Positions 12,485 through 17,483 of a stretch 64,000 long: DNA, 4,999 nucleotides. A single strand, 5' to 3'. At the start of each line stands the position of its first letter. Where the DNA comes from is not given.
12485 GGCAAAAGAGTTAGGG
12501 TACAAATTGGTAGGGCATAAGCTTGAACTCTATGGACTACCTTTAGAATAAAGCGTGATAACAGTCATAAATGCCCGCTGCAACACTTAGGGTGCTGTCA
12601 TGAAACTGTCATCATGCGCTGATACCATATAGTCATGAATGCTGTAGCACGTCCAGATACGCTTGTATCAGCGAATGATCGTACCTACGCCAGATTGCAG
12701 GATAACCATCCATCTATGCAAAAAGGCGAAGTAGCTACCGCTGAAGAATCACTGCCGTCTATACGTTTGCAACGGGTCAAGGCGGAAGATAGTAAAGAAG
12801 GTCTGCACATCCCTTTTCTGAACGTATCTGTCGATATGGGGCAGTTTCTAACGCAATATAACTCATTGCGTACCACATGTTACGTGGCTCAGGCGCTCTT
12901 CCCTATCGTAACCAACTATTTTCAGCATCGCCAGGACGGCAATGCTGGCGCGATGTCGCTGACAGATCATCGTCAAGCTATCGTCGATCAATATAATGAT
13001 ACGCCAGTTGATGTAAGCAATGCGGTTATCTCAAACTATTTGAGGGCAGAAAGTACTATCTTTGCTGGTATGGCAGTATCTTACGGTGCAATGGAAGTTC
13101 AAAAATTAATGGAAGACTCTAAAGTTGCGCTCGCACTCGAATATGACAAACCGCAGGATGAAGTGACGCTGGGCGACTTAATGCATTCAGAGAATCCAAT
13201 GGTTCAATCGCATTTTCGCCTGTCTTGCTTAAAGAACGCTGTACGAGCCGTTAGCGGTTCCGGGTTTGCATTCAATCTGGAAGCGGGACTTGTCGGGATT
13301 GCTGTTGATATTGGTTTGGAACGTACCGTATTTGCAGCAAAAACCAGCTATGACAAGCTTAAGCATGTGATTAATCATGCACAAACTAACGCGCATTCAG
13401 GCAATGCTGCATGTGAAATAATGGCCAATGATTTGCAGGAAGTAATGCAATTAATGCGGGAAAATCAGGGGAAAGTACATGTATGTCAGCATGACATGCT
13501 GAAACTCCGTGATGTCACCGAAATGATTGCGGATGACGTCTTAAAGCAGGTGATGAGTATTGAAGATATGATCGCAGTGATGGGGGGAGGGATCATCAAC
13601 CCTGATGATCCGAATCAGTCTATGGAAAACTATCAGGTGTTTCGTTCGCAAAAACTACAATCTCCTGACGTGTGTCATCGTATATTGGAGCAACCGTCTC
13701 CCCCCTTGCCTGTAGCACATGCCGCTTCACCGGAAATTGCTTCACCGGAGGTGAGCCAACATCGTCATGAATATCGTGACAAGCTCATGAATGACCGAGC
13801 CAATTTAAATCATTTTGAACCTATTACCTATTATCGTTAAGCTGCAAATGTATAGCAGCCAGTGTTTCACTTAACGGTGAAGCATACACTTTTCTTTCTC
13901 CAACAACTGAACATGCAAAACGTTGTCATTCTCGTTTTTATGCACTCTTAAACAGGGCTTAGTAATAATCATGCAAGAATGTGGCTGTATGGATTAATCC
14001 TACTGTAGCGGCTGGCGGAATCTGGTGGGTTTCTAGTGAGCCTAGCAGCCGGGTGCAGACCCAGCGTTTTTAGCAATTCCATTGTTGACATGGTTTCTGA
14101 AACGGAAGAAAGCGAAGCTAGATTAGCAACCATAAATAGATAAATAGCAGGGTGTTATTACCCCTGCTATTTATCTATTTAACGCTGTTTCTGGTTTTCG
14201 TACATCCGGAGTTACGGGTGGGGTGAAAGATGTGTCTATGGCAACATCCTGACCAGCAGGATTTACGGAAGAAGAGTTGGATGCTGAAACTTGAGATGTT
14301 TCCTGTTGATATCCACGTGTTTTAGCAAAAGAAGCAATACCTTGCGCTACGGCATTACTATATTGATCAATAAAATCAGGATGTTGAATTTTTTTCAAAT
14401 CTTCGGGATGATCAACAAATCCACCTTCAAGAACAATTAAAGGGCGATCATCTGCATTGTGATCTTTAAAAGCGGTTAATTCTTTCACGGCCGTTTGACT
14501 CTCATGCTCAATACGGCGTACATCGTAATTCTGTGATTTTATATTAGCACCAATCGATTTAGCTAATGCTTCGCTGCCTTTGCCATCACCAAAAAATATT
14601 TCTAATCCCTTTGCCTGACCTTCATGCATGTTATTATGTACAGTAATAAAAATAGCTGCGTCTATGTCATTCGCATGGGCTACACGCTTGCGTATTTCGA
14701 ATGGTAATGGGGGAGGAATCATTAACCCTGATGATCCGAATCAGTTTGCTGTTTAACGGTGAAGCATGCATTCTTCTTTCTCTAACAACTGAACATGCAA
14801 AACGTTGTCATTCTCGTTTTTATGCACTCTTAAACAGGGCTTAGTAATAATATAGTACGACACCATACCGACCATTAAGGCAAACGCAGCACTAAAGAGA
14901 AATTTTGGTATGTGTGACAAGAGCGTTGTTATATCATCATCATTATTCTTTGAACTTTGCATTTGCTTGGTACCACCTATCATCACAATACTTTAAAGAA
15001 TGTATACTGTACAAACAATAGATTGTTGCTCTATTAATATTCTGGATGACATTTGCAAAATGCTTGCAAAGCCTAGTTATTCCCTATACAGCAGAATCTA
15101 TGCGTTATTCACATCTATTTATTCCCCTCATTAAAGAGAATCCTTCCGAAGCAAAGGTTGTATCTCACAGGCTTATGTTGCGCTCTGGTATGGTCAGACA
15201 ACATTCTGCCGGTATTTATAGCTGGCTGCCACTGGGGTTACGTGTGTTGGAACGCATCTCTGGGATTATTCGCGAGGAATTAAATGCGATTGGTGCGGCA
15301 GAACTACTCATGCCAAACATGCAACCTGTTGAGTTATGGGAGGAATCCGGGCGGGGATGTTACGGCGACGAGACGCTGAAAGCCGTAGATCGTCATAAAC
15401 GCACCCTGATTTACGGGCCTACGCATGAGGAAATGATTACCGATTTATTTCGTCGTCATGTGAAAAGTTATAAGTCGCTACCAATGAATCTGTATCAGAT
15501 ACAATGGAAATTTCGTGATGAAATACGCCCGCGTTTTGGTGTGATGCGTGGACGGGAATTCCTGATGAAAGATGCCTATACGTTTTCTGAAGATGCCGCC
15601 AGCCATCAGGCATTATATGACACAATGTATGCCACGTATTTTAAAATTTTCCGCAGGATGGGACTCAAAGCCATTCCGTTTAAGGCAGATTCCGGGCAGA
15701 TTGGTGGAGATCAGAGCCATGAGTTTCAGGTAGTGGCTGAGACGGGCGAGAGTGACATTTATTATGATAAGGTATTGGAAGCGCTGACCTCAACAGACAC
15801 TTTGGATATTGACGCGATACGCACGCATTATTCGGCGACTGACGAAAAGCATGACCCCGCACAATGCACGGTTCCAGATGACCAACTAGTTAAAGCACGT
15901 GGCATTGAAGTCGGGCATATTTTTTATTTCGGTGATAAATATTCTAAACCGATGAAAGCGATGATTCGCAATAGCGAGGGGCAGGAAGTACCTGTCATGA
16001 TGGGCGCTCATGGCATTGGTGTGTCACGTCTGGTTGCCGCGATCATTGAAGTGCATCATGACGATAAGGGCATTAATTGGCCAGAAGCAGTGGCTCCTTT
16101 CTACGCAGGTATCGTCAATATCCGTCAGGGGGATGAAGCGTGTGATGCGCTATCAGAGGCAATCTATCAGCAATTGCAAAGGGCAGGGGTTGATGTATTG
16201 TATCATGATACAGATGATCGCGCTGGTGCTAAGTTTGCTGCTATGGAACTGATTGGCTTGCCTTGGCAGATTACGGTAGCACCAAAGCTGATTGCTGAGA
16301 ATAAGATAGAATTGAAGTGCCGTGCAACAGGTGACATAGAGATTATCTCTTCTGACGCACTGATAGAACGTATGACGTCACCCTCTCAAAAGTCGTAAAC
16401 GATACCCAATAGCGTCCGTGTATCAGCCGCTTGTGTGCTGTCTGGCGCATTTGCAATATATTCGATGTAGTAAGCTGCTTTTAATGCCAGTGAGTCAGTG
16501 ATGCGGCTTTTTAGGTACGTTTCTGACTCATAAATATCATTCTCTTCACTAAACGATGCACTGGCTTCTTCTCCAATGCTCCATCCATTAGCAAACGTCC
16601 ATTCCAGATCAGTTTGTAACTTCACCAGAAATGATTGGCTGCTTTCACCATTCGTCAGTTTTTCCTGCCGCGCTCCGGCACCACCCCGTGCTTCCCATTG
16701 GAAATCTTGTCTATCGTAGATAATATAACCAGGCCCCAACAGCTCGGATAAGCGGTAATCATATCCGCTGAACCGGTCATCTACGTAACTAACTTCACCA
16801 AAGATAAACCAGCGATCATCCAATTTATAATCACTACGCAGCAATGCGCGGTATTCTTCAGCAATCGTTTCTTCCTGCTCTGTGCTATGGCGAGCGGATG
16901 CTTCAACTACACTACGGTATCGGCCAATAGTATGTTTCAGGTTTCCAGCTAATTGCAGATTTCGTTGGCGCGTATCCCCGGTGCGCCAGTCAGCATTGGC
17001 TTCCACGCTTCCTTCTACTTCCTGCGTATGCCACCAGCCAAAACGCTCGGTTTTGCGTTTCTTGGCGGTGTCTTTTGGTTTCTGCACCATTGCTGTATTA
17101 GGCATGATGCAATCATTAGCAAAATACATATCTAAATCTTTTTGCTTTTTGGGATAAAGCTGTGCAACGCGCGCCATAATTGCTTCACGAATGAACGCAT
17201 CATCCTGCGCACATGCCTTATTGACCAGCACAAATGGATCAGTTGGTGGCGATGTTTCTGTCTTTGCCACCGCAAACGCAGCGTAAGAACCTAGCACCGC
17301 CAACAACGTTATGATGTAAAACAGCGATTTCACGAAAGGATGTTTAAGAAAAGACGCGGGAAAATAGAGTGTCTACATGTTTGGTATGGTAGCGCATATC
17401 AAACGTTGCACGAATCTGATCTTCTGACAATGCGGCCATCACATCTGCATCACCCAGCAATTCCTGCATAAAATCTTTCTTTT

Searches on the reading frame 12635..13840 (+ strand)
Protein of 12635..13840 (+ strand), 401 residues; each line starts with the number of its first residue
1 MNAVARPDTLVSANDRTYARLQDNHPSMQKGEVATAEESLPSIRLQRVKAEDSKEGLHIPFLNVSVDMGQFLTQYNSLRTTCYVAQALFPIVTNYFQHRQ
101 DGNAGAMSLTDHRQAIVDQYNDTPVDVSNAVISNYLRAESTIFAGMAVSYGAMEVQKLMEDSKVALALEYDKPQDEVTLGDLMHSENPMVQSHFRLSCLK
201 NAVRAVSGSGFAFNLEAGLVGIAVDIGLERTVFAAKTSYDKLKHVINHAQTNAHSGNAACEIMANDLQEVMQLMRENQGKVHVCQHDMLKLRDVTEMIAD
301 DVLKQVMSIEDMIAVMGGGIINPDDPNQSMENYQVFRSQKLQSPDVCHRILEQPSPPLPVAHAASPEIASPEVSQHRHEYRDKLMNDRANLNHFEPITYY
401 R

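Call 3: search_protein_families(library=pfam, proteins=[window:12635-13840:+], max_evalue=0.1)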
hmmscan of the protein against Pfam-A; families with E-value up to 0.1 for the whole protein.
window:12635-13840:+ (401 aa): 2 families
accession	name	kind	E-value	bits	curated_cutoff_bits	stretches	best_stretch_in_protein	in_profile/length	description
PF05853.18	BKACE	-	0.078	12.7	24.8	0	249-319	110-180/274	beta-keto acid cleavage enzyme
PF07200.18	Mod_r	-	0.081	13.3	30.1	0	49-84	106-141/146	Modifier of rudimentary (Mod(r)) protein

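Call 7: search_protein_families(library=ncbifam, proteins=[window:12635-13840:+], max_evalue=0.1)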
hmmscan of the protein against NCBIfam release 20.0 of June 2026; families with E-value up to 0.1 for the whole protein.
window:12635-13840:+ (401 aa): 1 family
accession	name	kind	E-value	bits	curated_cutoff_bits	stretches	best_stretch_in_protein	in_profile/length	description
NF038350.1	taxis_HmpF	equivalog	0.047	12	200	1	228-301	471-544/553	pilus motility taxis protein HmpF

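Call 49: search_protein_families(library=phrogs, proteins=[window:12635-13840:+], max_evalue=0.01)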
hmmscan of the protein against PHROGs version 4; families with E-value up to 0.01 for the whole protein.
window:12635-13840:+ (401 aa): 0 families

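Call 97: search_solved_structures(query=A7, max_evalue=10)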
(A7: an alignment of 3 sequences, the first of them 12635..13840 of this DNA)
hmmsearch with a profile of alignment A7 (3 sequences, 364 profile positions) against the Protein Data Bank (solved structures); distinct sequences matched with E-value up to 10: 1.
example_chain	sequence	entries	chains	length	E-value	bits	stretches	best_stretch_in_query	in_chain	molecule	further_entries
9fcf_A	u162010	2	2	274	0.42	12.7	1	228-307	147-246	1-(5-phosphoribosyl)-5-[(5-phosphoribosylamino)methylideneamino] imidazole-4-carboxamide i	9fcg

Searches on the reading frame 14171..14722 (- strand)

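Call 7: search_protein_families(library=ncbifam, proteins=[window:14171-14722:-], max_evalue=0.1)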
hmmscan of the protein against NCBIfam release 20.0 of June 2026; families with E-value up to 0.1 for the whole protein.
window:14171-14722:- (183 aa): 5 families
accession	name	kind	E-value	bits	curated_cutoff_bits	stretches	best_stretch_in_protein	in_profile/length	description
TIGR02883.1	spore_cwlD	equivalog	6.8e-12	45.9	221.55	1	10-132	72-189/189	N-acetylmuramoyl-L-alanine amidase CwlD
NF038140.1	amidase_Rv3717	exception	0.00046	19.7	335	1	12-134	105-232/233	Rv3717 family N-acetylmuramoyl-L-alanine amidase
NF038267.1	amidase_AmiC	exception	0.0012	17.6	700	0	83-132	356-405/407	N-acetylmuramoyl-L-alanine amidase AmiC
NF007652.1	PRK10319.1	equivalog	0.0032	16.8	400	0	75-141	220-286/291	N-acetylmuramoyl-L-alanine amidase AmiA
NF047843.2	MST_Rv0443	equivalog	0.035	14.3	170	0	130-175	94-139/161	mycothiol transferase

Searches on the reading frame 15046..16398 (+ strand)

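Call 7: search_protein_families(library=ncbifam, proteins=[window:15046-16398:+], max_evalue=0.1)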
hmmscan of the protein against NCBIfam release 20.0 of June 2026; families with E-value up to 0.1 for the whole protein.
window:15046-16398:+ (450 aa): 12 families
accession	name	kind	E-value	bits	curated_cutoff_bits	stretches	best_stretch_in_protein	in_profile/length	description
NF008979.1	PRK12325.1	exception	2.3e-194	646.2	550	1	19-443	1-436/437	proline--tRNA ligase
NF006625.0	PRK09194.1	equivalog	4.2e-160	534.3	558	2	19-252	1-235/559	proline--tRNA ligase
TIGR00409.1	proS_fam_II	equivalog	1.1e-149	499.9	306.7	2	19-250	1-231/568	proline--tRNA ligase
TIGR00408.1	proS_fam_I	equivalog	1.8e-35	122.8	437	2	265-444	196-378/475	proline--tRNA ligase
TIGR00418.1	thrS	equivalog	5.4e-21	75.1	383.65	2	40-209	172-346/565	threonine--tRNA ligase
NF003211.1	PRK04173.1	equivalog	1e-13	51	312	1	142-438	185-449/454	glycine--tRNA ligase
NF003068.0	PRK03991.1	equivalog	5e-09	35.1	484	2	138-207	300-371/613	threonine--tRNA ligase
TIGR00389.1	glyS_dimeric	equivalog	1e-08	34.2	243.3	2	143-197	180-234/565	glycine--tRNA ligase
TIGR00442.1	hisS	equivalog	5.1e-05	22.4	286.75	1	56-257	5-192/406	histidine--tRNA ligase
NF011484.0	PRK14894.1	equivalog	0.0022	16.2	1050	0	140-175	159-194/539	glycine--tRNA ligase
NF002120.0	PRK00960.1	equivalog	0.0064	15.1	611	0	284-349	441-501/518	serine--tRNA ligase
TIGR00414.1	serS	equivalog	0.091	11.7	301.65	0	86-206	194-315/418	serine--tRNA ligase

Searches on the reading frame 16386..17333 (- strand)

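Call 19: search_protein_families(library=pfam, proteins=[window:16386-17333:-], max_evalue=0.001)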
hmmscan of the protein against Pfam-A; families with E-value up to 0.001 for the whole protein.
window:16386-17333:- (315 aa): 1 family
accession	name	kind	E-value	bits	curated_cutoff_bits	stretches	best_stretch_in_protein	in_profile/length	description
PF04338.18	DUF481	-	1.1e-42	146.8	21.1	1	110-315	1-210/210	Protein of unknown function, DUF481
